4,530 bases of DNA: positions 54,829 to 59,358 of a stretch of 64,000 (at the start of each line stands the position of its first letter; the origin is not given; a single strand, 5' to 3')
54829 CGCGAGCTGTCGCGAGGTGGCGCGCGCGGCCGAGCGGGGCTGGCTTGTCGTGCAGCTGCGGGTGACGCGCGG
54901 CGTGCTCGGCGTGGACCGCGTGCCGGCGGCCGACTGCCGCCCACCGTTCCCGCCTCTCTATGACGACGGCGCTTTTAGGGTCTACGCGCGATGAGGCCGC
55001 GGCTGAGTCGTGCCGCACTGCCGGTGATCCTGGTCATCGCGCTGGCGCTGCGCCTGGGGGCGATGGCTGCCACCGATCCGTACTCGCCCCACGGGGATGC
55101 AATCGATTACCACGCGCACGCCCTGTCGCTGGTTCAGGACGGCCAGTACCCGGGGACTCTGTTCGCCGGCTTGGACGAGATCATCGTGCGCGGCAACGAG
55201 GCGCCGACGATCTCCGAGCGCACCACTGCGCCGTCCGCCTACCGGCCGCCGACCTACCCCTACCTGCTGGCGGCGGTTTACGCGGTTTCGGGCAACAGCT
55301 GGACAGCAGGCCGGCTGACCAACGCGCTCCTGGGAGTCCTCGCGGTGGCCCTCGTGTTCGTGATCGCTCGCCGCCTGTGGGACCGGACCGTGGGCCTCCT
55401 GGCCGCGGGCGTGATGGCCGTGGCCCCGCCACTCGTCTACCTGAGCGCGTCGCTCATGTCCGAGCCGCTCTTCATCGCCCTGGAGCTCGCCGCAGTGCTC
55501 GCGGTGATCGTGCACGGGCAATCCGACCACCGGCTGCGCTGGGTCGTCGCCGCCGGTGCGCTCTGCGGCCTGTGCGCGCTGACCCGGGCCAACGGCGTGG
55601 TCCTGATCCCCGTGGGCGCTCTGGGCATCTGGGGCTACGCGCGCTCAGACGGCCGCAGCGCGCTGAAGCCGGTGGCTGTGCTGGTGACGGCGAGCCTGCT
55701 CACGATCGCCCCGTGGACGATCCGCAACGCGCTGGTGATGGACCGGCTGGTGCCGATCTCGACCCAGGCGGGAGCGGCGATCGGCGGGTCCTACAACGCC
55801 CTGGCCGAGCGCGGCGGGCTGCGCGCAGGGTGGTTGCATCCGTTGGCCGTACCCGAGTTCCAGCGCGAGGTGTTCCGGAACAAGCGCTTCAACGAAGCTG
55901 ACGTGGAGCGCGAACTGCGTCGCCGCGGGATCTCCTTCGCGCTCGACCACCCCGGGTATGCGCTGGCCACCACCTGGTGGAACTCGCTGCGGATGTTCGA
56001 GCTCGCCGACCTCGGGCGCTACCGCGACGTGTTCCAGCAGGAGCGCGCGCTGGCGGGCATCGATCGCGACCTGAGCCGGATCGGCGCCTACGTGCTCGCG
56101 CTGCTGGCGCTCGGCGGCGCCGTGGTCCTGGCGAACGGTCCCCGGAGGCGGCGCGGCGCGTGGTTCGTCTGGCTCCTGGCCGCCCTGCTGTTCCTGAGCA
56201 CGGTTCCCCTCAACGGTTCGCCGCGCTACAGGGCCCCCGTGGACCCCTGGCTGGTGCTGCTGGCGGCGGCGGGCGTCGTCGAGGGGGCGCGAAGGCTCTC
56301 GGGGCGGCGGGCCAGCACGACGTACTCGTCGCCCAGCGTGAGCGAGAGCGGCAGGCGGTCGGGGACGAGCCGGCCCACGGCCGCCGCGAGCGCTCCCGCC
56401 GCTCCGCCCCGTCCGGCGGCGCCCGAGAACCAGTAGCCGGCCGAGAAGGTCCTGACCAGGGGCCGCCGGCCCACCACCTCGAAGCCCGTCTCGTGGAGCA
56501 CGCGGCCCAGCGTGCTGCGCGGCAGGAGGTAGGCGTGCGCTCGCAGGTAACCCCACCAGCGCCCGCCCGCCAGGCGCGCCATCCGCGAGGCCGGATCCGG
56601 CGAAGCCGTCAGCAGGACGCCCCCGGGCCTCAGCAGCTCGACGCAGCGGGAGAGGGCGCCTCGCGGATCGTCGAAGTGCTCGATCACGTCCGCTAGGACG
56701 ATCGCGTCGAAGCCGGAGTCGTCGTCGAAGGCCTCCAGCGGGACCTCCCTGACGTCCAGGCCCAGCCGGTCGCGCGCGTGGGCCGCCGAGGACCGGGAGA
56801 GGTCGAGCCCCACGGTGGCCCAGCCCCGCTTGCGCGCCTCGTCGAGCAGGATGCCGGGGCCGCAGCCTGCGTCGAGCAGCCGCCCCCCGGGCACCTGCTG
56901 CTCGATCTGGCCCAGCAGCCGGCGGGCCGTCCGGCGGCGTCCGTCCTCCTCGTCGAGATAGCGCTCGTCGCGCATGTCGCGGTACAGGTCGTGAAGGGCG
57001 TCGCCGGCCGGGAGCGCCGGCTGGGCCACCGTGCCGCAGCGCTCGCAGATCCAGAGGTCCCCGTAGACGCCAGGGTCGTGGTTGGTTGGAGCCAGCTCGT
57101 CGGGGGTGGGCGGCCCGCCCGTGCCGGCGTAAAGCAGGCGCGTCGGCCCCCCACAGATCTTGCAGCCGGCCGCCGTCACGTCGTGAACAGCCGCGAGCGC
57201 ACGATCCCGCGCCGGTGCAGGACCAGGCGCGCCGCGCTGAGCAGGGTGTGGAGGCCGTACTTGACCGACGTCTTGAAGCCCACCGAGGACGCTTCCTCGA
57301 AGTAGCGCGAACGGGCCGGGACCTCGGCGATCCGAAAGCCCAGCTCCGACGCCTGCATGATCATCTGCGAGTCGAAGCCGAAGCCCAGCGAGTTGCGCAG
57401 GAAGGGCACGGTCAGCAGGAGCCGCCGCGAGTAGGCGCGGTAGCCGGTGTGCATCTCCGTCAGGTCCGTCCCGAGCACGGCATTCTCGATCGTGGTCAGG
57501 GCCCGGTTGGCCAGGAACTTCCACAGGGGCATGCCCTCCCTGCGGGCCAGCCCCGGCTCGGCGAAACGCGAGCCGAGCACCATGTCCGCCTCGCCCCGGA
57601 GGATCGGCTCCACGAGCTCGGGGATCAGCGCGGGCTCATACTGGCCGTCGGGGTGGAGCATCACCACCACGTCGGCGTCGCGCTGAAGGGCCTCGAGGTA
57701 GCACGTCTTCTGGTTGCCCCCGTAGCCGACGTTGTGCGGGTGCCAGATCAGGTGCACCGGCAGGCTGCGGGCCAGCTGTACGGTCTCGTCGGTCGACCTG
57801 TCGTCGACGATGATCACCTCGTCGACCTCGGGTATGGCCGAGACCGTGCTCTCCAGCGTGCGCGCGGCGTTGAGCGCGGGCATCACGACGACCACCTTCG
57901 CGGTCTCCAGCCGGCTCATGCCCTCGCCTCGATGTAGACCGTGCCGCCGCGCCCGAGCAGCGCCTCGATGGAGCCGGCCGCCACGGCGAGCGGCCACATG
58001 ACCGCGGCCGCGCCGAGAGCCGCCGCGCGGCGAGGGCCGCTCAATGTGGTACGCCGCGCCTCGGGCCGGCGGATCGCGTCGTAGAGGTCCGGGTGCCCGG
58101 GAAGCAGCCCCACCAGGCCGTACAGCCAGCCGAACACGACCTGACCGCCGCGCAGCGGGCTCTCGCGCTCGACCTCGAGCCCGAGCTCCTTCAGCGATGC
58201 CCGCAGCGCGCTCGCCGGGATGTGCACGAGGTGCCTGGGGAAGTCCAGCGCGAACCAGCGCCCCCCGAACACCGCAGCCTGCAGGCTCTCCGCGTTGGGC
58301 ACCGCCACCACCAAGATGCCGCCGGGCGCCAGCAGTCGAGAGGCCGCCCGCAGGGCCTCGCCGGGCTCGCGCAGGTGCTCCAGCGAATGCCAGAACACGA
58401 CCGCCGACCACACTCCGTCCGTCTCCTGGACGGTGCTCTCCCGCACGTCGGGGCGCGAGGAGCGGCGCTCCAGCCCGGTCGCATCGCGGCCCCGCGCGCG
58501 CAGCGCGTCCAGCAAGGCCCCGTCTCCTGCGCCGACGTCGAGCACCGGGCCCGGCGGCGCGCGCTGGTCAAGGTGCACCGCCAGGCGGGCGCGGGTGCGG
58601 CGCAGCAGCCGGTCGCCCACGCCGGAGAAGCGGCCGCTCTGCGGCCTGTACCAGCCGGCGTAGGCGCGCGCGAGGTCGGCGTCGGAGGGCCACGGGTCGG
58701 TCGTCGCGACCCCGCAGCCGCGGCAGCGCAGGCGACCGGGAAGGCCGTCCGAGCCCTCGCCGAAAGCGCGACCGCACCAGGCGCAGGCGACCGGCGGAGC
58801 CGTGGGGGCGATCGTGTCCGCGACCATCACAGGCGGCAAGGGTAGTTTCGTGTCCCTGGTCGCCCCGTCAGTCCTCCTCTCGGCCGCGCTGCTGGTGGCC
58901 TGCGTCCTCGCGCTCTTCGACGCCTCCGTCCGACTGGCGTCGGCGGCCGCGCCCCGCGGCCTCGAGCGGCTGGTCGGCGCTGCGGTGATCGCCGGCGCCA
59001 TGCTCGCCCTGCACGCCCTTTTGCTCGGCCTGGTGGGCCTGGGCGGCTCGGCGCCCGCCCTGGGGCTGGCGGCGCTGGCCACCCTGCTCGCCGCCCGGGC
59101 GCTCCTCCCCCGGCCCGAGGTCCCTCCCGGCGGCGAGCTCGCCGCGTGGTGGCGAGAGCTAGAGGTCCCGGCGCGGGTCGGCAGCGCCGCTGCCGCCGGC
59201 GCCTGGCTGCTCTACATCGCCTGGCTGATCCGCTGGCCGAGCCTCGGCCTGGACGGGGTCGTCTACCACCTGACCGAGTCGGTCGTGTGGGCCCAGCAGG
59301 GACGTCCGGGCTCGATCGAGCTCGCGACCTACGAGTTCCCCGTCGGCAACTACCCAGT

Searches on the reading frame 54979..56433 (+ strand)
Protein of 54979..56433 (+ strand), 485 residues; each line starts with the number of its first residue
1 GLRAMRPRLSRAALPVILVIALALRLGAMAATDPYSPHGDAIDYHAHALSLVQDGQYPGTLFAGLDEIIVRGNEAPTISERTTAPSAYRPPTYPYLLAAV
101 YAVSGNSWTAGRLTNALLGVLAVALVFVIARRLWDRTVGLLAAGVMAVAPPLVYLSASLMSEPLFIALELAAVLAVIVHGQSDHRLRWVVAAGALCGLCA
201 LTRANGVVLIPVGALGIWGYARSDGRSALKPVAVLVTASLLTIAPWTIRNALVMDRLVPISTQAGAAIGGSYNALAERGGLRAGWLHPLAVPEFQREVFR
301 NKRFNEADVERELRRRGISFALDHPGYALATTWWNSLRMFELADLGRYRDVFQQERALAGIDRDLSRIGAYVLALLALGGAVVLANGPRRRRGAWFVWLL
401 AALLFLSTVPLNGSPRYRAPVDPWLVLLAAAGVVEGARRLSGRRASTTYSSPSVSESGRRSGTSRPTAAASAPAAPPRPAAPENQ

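Call 99: search_protein_families(library=pfam, proteins=[window:54979-56433:+], max_evalue=0.0001)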
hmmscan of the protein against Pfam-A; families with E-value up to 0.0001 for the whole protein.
window:54979-56433:+ (485 aa): 2 families
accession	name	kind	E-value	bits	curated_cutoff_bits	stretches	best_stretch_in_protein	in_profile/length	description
PF13231.12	PMT_2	-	3.6e-16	60.2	26.1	1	89-247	2-158/160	Dolichyl-phosphate-mannose-protein mannosyltransferase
PF02366.24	PMT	-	3.5e-10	40.3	22.7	1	103-249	77-233/245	Dolichyl-phosphate-mannose-protein mannosyltransferase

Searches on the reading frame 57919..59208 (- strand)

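Call 99: search_protein_families(library=pfam, proteins=[window:57919-59208:-], max_evalue=0.0001)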
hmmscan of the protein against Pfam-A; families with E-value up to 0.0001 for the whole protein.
window:57919-59208:- (430 aa): 4 families
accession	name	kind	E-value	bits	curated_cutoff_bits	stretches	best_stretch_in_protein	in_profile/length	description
PF13489.12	Methyltransf_23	-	1.7e-22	80.3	27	1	200-347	7-162/164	Methyltransferase domain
PF08241.18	Methyltransf_11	-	3.9e-07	31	21.2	1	223-301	1-95/95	Methyltransferase domain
PF08242.18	Methyltransf_12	-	8.5e-07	30.1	30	0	223-299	1-98/98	Methyltransferase domain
PF13649.12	Methyltransf_25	-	7.4e-05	23.8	27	0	222-297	1-97/97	Methyltransferase domain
